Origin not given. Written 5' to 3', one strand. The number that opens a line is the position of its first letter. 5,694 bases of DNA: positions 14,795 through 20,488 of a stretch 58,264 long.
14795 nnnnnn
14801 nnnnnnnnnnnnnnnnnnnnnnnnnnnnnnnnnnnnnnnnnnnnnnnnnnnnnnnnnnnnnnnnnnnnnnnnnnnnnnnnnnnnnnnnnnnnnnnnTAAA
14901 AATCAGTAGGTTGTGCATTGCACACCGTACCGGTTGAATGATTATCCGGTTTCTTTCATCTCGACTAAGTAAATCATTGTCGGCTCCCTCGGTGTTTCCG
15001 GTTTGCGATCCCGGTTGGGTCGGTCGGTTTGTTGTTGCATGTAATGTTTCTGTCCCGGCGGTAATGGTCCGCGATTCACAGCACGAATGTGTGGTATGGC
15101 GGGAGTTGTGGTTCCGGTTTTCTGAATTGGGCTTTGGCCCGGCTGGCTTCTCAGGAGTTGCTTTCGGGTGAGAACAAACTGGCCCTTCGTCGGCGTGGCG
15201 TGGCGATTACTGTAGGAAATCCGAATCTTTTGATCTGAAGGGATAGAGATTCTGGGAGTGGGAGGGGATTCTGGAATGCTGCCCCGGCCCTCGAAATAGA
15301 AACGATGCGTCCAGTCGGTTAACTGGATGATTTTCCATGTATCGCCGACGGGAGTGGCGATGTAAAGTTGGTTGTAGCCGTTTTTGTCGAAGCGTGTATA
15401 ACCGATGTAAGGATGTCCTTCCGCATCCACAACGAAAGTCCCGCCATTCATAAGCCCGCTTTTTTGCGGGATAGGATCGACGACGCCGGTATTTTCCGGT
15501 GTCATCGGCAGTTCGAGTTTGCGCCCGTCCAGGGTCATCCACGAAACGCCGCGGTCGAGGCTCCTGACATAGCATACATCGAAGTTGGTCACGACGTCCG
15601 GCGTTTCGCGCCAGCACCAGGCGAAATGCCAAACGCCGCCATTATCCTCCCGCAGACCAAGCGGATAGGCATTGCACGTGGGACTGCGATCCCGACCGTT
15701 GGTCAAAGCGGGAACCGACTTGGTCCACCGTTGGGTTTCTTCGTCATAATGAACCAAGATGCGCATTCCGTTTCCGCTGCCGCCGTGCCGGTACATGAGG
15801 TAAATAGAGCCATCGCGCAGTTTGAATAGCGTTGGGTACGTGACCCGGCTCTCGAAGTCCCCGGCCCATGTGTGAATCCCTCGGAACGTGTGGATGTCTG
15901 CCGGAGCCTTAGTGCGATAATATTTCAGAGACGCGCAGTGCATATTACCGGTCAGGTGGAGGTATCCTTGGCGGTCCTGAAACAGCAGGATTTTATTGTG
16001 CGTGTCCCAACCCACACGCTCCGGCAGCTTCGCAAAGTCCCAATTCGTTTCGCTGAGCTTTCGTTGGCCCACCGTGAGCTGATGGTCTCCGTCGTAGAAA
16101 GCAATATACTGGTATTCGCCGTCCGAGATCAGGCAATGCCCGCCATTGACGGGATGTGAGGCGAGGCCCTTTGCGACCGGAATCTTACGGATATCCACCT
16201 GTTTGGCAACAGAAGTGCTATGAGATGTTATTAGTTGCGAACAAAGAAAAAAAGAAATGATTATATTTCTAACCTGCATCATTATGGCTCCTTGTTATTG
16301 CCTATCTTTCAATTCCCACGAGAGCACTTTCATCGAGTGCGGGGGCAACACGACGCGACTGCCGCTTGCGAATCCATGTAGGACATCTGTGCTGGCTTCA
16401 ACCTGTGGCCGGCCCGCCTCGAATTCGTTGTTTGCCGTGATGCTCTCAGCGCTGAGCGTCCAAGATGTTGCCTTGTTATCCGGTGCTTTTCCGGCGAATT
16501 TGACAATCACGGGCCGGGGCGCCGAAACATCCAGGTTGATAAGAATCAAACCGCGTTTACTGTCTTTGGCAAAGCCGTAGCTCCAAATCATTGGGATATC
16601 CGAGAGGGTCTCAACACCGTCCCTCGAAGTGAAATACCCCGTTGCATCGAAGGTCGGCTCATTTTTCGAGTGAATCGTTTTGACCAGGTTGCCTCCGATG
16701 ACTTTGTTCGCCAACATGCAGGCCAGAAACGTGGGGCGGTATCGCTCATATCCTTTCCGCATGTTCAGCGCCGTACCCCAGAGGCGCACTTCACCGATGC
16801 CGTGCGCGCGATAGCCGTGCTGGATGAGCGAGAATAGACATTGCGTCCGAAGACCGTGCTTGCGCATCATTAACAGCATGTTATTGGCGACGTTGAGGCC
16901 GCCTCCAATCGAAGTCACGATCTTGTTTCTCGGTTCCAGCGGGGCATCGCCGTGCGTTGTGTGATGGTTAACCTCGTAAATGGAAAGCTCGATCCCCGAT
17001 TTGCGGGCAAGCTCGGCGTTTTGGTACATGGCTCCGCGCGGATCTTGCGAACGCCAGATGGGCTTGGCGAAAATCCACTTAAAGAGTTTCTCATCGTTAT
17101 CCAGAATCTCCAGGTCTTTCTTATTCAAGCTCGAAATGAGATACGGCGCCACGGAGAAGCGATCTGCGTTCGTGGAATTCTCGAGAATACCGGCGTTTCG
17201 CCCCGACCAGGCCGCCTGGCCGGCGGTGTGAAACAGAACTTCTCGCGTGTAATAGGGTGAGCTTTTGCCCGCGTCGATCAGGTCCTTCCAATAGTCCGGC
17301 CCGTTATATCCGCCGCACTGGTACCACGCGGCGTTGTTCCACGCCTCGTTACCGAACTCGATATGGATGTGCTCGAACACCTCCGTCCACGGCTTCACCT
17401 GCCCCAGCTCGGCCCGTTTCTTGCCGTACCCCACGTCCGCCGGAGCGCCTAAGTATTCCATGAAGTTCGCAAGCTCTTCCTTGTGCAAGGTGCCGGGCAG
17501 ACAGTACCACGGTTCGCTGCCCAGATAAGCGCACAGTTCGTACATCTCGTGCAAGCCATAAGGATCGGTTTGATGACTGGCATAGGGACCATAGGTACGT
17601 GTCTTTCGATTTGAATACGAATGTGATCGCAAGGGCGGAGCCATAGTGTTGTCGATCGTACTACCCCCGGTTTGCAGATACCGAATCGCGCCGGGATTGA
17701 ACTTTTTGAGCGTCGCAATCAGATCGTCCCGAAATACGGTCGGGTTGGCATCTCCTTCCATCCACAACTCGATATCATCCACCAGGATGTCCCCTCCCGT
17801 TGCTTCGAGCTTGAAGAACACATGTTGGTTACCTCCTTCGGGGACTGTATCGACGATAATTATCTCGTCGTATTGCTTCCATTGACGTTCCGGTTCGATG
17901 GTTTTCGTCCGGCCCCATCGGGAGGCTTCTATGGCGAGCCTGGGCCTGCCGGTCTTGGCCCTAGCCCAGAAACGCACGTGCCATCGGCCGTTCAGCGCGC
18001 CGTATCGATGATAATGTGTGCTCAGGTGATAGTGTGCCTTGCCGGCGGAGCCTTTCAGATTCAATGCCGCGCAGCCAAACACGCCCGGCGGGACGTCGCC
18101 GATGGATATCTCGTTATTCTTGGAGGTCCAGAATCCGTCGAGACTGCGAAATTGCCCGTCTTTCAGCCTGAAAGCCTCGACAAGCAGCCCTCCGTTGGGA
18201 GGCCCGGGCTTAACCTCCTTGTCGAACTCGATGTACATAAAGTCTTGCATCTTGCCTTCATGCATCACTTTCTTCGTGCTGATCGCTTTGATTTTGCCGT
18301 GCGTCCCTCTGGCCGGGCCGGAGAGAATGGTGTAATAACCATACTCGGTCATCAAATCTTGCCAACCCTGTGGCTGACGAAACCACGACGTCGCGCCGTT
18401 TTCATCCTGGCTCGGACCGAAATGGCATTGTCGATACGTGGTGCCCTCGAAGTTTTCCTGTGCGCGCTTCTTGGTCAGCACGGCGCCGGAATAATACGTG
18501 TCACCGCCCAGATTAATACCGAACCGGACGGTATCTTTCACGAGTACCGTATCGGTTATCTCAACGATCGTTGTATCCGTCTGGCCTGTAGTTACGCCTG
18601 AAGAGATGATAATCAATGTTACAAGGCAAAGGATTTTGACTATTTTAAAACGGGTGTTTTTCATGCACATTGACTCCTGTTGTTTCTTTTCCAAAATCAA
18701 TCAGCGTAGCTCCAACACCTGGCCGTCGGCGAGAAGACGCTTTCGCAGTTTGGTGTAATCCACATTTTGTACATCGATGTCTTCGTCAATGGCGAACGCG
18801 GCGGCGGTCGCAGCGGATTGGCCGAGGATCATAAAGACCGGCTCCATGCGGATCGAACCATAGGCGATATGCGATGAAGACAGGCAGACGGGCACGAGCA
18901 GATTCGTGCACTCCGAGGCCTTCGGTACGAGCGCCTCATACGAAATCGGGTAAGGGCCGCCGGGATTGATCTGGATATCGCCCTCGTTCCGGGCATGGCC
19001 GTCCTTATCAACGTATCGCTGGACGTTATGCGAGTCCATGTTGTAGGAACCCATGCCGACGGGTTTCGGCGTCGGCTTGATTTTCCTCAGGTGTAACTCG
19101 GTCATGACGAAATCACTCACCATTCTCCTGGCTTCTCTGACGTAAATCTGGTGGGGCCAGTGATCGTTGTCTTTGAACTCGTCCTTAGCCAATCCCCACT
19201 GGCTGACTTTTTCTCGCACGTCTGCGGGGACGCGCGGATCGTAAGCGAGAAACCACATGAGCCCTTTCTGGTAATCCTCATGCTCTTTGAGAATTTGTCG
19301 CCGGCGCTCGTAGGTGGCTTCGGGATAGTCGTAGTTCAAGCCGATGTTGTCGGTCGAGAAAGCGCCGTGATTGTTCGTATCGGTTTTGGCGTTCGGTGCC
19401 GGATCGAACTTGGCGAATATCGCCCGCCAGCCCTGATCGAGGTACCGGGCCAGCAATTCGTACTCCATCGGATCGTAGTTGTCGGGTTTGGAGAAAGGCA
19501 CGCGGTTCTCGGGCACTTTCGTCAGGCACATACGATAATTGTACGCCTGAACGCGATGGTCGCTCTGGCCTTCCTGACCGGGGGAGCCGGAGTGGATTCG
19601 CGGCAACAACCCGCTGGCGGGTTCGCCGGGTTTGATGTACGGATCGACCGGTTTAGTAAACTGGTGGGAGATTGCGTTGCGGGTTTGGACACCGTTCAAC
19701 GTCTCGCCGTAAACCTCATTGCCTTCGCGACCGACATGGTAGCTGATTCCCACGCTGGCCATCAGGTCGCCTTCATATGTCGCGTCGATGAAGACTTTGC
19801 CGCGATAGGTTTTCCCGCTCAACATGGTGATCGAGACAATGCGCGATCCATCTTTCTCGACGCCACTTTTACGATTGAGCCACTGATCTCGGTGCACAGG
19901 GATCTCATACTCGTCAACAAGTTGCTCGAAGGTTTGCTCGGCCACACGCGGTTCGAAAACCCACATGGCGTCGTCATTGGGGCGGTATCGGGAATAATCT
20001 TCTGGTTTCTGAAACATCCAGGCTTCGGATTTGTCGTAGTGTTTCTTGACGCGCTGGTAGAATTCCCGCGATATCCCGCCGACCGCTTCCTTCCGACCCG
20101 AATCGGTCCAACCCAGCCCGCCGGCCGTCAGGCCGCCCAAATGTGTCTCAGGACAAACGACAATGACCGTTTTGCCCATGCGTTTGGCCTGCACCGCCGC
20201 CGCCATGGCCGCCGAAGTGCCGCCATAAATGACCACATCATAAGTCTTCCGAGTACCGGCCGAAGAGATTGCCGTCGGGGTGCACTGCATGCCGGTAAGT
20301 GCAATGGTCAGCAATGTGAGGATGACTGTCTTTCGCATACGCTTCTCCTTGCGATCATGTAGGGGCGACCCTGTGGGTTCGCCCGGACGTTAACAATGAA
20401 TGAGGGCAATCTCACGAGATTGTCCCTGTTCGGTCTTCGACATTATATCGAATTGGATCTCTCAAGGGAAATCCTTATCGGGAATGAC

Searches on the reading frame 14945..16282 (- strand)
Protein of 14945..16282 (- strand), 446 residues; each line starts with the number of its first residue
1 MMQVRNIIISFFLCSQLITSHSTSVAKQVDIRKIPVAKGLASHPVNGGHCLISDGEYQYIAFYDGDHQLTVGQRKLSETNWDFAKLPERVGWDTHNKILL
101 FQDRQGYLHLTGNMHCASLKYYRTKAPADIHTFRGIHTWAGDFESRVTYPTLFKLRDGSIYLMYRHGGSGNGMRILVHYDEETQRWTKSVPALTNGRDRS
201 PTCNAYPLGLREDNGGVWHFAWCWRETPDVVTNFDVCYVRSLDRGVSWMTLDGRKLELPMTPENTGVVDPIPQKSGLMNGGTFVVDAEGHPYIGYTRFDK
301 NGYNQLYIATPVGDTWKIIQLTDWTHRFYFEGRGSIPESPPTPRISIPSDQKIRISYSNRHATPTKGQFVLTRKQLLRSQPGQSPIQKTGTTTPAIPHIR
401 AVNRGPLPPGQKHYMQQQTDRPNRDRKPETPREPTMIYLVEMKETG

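Call 8: search_protein_families(library=pfam, proteins=[window:14945-16282:-], max_evalue=0.001)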
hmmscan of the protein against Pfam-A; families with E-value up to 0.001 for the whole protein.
window:14945-16282:- (446 aa): 1 family
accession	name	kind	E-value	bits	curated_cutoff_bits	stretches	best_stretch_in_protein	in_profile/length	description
PF15892.11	BNR_4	-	7.8e-76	255.4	27.3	1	57-324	1-272/272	BNR repeat-containing family member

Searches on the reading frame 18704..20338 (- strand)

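Call 71: search_protein_families(library=pfam, proteins=[window:18704-20338:-], max_evalue=0.01)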
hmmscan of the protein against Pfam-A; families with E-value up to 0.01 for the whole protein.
window:18704-20338:- (545 aa): 2 families
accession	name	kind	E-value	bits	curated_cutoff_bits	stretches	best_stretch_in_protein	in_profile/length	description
PF12831.13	FAD_oxidored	-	1.6e-112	377.3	27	1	34-535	1-416/416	FAD dependent oxidoreductase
PF00890.30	FAD_binding_2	-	0.00087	19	20.4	1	34-80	1-47/414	FAD binding domain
